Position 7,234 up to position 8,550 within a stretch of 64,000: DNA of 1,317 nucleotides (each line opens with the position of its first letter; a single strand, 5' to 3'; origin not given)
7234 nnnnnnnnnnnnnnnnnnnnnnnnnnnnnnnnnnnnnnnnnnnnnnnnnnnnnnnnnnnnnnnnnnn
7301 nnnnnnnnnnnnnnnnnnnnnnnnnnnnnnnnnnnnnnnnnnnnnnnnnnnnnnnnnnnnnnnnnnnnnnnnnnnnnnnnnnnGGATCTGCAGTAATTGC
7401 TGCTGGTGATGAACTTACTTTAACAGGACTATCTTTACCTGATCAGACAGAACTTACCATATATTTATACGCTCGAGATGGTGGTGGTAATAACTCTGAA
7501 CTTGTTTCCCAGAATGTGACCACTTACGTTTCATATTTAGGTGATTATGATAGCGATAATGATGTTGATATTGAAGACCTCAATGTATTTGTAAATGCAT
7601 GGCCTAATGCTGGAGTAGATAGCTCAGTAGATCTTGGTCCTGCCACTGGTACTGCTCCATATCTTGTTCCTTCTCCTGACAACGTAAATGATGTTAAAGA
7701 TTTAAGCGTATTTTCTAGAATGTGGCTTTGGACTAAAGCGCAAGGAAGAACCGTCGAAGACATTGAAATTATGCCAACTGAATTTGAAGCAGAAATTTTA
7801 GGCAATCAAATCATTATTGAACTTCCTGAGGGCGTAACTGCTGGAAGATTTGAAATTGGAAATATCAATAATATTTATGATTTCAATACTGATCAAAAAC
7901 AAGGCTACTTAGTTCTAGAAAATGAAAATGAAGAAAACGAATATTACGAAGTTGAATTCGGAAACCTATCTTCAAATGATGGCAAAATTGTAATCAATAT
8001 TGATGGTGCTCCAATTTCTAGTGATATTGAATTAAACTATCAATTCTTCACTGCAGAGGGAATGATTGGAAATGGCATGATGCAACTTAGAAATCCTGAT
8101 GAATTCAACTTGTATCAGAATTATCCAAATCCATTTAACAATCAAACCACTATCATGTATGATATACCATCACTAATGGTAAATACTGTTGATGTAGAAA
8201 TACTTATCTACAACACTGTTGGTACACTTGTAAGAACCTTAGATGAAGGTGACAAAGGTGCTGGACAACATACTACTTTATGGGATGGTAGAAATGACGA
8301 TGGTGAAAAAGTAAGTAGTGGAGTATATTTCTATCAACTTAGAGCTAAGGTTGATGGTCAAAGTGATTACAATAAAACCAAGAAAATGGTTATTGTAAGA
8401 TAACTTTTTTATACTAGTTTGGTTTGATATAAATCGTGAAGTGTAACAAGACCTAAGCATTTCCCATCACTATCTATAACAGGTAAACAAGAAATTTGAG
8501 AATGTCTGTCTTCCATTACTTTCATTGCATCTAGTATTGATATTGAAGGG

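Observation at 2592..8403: Adjacent cohesin lipoprotein and dockerin-bearing secreted enzyme: candidate non-cellulosomal surface scaffold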

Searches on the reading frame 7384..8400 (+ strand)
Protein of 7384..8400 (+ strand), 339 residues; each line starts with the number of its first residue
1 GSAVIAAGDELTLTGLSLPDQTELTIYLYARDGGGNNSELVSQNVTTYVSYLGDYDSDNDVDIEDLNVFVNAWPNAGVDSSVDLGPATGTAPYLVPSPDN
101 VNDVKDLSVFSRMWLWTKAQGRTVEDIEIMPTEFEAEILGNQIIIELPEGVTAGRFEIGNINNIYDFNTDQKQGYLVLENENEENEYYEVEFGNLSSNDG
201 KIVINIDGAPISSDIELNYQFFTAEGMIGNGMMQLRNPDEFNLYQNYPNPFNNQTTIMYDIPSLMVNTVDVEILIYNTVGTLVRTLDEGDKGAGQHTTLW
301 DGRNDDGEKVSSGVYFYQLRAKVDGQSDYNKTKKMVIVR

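Call 51: predict_structure(alignment_id=A5)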
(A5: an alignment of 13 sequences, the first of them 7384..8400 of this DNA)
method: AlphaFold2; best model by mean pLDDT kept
length: 339 residues; sequences in the alignment: 13
mean_pLDDT: 62.5   pTM: 0.46
mean pLDDT of the five models: 62.5, 61.7, 59.7, 57.6, 55.7
residues with pLDDT >= 90: 0; 70-90: 149; 50-70: 106; < 50: 84
segments of 3 or more residues with pLDDT < 50: 48-57, 59-127
pLDDT, mean of each block of 10 residues (from residue 1): 64 57 76 80 62 43 40 35 29 31 34 37 40 72 80 79 80 57 72 61 79 74 71 68 62 69 57 82 72 62 83 80 62 74
secondary structure, 60 per line:
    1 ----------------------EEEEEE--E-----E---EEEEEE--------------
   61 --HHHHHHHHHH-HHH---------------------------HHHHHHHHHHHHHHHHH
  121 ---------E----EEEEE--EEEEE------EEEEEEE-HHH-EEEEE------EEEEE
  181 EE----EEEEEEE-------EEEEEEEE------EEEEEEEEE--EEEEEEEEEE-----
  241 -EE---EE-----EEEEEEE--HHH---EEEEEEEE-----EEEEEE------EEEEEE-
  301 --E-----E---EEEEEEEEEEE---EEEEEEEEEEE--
elements in order: E23-28 E41-46 H63-72 H104-120 E135-139 E142-146 E153-159 E165-169 E176-182 E187-193 E201-208 E215-223 E226-235 E254-260 E269-276 E282-287 E294-299 E313-323 E327-337

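Call 54: fold_search(model_id=the predicted structure, library=pdb)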
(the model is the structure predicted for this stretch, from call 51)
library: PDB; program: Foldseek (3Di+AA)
matches with E <= 10: 1729; with E <= 0.001: 77
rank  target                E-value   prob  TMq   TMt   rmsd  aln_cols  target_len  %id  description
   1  2w1n                  3.4e-08  1.00  0.22  0.30  22.5       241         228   14  cohesin and fibronectin type-III double module construct from the Clostridium perfringens glycoside hydrolase GH84C (released 2009-02-03)
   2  8jmw_A                2.1e-07  1.00  0.22  0.15  17.7       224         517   11  Fibril form of serine peptidase Vpr (released 2023-12-06)
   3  6za2_B                2.8e-06  1.00  0.24  0.09  13.2       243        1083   15  Crystal structure of dimeric latent PorU from Porphyromonas gingivalis (released 2021-09-29)
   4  6za2_A                3.7e-06  1.00  0.24  0.09  12.9       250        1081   14  Crystal structure of dimeric latent PorU from Porphyromonas gingivalis (released 2021-09-29)
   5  4lxo_A                2.8e-05  1.00  0.19  0.32  17.2       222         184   14  Crystal structure of 9,10Fn3-elegantin chimera (released 2014-08-06)
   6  8cr8_A                3.5e-05  1.00  0.17  0.19  15.6       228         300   10  human Interleukin-23 (released 2024-02-07)
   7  6wdq_A                5.0e-05  1.00  0.17  0.19  16.1       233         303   10  IL23/IL23R/IL12Rb1 signaling complex (released 2021-02-24)
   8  8a17_D                6.9e-05  1.00  0.19  0.26  19.1       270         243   12  Human PTPRM domains FN3-4, in spacegroup P3221 (released 2023-03-15)
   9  5mj3_A                6.9e-05  0.99  0.17  0.19  15.9       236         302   10  INTERLEUKIN-23 COMPLEX WITH AN ANTAGONISTIC ALPHABODY, CRYSTAL FORM 1 (released 2017-01-11)
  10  3l5j_A                7.3e-05  1.00  0.20  0.23  13.5       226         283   12  Crystal structure of FnIII domains of human GP130 (Domains 4-6) (released 2010-05-12)
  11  6xay_B                7.3e-05  1.00  0.19  0.23  17.0       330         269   10  Structure of a fragment of human fibronectin containing the 10th, 11th and 12th type III domains (released 2021-06-09)
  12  5mxa_A                8.1e-05  0.99  0.17  0.19  16.2       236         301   10  Structure of unbound Interleukin-23 (released 2017-12-20)
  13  8v2a_B                9.0e-05  1.00  0.20  0.32  17.9       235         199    8  Cryo-EM structure of human type I OSM receptor complex: model for assembly core region (released 2024-11-20)
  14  8a16_A                9.0e-05  1.00  0.20  0.28  19.1       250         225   12  Human PTPRM domains FN3-4, in spacegroup P212121 (released 2023-03-15)
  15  5mzv_A                9.0e-05  0.99  0.17  0.19  15.8       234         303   10  IL-23:IL-23R:Nb22E11 complex (released 2018-01-03)
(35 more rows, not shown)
